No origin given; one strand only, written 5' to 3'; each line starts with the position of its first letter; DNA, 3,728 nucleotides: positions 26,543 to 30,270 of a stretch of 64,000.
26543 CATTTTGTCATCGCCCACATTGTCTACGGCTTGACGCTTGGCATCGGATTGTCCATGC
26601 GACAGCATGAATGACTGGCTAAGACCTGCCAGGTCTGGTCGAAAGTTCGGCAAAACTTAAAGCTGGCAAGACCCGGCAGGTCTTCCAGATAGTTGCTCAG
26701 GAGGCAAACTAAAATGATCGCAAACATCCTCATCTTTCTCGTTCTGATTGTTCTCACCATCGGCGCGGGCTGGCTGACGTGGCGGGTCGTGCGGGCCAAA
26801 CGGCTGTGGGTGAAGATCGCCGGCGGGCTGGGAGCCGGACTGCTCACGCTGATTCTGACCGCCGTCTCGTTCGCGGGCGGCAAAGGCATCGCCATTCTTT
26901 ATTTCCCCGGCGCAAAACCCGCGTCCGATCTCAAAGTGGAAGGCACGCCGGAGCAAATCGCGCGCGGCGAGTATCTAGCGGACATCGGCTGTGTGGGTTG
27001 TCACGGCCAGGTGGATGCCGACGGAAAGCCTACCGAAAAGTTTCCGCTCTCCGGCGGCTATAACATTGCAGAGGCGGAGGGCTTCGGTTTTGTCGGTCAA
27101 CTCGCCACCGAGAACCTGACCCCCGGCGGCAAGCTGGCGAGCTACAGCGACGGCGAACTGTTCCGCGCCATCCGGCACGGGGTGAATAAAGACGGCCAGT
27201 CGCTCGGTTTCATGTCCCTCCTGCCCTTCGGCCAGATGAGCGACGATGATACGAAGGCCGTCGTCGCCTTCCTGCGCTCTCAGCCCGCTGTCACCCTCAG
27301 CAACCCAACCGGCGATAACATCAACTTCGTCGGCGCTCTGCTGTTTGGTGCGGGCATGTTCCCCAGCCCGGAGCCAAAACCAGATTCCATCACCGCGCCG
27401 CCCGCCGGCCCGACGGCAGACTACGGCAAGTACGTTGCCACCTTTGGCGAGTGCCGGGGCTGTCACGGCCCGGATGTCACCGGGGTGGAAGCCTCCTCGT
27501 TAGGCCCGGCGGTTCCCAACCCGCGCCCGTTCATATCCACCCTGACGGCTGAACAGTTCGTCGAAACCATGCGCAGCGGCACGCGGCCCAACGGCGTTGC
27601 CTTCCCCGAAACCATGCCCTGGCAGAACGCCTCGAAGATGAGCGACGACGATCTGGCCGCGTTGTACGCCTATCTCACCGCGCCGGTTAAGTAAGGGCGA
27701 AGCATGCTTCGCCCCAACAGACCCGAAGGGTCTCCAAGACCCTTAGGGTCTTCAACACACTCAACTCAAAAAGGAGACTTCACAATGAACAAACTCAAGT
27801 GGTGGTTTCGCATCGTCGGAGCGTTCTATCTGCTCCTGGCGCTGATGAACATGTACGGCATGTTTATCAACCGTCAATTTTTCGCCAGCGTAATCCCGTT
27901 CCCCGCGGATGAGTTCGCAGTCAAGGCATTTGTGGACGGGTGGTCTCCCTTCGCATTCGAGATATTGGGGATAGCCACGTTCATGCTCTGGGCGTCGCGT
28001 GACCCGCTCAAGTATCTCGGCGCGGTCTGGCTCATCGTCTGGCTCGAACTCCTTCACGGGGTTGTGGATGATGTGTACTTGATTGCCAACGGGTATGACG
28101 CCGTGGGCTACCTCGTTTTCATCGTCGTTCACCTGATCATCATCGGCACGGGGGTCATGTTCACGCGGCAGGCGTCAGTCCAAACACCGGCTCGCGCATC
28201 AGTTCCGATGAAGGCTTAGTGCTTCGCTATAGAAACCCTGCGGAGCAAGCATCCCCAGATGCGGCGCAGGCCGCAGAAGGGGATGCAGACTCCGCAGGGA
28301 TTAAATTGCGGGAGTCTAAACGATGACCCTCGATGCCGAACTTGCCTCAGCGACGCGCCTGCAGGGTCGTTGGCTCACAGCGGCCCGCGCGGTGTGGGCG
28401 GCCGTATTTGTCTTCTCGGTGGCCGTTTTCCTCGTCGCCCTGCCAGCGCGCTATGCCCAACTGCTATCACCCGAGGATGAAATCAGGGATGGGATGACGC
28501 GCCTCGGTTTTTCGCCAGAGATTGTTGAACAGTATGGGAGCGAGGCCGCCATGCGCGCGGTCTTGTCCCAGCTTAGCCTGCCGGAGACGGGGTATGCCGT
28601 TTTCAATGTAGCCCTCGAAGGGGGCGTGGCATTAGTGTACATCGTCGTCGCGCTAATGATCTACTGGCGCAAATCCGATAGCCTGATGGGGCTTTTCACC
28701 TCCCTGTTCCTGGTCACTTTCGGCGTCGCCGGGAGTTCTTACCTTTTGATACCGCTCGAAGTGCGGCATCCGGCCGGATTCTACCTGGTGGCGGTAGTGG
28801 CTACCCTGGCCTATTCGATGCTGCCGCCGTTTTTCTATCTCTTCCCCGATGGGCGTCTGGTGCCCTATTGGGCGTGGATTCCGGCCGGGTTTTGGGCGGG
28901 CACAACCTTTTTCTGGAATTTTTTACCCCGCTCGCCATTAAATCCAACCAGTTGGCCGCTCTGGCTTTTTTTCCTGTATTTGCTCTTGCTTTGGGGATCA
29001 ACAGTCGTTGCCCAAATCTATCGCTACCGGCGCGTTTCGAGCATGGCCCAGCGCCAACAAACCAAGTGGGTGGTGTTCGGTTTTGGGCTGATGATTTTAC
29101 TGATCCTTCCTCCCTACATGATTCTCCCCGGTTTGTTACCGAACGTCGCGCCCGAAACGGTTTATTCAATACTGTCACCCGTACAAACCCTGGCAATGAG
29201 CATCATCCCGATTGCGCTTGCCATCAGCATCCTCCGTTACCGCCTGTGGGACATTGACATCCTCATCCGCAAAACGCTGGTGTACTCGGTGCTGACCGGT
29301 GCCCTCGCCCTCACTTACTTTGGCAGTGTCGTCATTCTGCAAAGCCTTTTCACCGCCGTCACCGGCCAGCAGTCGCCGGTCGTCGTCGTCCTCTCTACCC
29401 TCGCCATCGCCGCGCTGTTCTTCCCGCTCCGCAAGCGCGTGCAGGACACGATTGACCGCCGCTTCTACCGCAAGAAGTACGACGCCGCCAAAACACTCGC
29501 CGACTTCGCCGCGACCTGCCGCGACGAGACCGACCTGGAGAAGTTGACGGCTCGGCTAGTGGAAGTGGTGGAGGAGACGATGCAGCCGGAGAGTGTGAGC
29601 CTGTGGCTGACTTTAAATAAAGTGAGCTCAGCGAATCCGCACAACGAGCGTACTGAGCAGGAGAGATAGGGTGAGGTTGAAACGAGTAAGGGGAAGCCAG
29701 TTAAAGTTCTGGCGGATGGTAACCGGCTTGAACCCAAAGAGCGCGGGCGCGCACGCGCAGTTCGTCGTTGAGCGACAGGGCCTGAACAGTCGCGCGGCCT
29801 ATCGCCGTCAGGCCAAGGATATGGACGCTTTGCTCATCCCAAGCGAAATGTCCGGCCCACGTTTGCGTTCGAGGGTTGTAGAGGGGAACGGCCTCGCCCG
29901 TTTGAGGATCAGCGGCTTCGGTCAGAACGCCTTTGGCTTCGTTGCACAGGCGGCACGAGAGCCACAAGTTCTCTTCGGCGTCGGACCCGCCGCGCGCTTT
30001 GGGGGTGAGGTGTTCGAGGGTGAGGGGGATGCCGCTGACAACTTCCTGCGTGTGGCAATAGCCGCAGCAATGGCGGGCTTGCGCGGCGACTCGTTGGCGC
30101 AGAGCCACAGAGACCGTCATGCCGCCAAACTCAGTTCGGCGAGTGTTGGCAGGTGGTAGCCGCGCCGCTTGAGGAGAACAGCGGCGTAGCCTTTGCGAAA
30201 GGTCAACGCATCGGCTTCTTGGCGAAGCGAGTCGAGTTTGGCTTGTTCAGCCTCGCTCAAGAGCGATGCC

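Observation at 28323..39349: Four paralogous membrane proteins with variable TM sensors and a near-identical ~375-bp 3' block, each abutting a cytoplasmic redox or signalling gene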

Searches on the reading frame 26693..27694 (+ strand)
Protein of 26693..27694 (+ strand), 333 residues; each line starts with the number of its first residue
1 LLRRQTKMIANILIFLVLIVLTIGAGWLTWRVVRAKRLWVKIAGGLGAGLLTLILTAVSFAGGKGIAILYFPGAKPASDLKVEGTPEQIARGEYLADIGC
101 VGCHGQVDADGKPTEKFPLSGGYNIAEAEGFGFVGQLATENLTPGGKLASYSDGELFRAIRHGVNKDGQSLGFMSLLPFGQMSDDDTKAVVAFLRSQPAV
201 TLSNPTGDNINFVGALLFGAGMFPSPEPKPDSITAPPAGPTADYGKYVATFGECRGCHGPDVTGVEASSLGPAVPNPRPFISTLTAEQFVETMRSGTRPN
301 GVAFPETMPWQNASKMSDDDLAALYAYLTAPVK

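Call 5: search_protein_families(library=pfam, proteins=[window:26693-27694:+], max_evalue=0.01)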
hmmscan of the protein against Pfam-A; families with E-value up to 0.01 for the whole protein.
window:26693-27694:+ (333 aa): 2 families
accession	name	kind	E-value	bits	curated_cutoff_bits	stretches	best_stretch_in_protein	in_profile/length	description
PF13442.11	Cytochrome_CBB3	-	1.3e-13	51.5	27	2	253-328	13-68/68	Cytochrome C oxidase, cbb3-type, subunit III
PF00034.26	Cytochrom_C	-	8e-13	50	21.3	2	245-328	4-86/90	Cytochrome c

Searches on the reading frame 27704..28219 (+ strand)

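Call 5: search_protein_families(library=pfam, proteins=[window:27704-28219:+], max_evalue=0.01)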
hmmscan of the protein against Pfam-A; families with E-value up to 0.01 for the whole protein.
window:27704-28219:+ (171 aa): 2 families
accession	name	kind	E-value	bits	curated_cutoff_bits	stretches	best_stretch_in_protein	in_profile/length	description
PF06139.17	BphX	-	2.2e-08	34.6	24.7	1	28-157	1-131/133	BphX-like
PF20337.3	DUF6632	-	0.0086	16.6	27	0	90-157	55-122/137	Family of unknown function (DUF6632)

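Call 82: search_protein_families(library=ncbifam, proteins=[window:27704-28219:+], max_evalue=0.01)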
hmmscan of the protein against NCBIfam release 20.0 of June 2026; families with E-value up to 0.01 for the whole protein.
window:27704-28219:+ (171 aa): 0 families

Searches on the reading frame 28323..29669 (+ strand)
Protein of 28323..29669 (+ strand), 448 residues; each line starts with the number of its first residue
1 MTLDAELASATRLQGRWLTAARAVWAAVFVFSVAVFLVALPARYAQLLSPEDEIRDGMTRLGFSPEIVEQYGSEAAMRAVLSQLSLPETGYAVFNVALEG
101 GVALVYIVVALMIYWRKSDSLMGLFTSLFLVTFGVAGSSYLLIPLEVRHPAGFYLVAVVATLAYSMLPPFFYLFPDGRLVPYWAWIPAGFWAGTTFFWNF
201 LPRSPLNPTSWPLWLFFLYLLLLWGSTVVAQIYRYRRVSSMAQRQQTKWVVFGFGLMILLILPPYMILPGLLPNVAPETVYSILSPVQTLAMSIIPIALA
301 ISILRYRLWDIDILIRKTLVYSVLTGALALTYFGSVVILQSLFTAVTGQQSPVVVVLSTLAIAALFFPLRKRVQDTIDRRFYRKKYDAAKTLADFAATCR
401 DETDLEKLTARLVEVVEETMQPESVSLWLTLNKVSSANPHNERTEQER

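Call 5: search_protein_families(library=pfam, proteins=[window:28323-29669:+], max_evalue=0.01)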
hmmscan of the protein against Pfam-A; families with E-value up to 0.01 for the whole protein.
window:28323-29669:+ (448 aa): 0 families

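Call 7: search_protein_families(library=ncbifam, proteins=[window:28323-29669:+], max_evalue=1)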
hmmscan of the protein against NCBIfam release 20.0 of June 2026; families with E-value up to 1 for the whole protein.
window:28323-29669:+ (448 aa): 2 families
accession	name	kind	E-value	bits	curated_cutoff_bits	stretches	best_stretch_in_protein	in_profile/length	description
TIGR02916.1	PEP_his_kin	equivalog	1e-05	24.4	300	1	209-430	125-345/679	XrtA/PEP-CTERM system histidine kinase PrsK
NF010223.0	PRK13679.1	equivalog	0.063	13.2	129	1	366-442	7-80/170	hypothetical protein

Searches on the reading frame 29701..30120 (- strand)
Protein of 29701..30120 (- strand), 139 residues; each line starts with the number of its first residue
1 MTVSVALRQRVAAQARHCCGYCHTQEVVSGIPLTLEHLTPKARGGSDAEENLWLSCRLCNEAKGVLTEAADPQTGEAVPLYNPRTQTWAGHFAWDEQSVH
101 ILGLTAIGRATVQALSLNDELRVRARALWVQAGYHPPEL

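Call 22: search_protein_families(library=pfam, proteins=[window:29701-30120:-], max_evalue=0.01)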
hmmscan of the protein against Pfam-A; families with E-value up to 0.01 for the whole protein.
window:29701-30120:- (139 aa): 3 families
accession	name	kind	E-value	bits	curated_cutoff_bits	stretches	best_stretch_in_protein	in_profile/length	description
PF01844.29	HNH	-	1.5e-09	38.3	21.4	1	19-64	1-45/47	HNH endonuclease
PF14279.12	HNH_5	-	5.8e-07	29.8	27.5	1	19-65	1-45/56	HNH endonuclease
PF13395.12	HNH_4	-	0.0092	16.4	22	0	33-64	18-49/54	HNH endonuclease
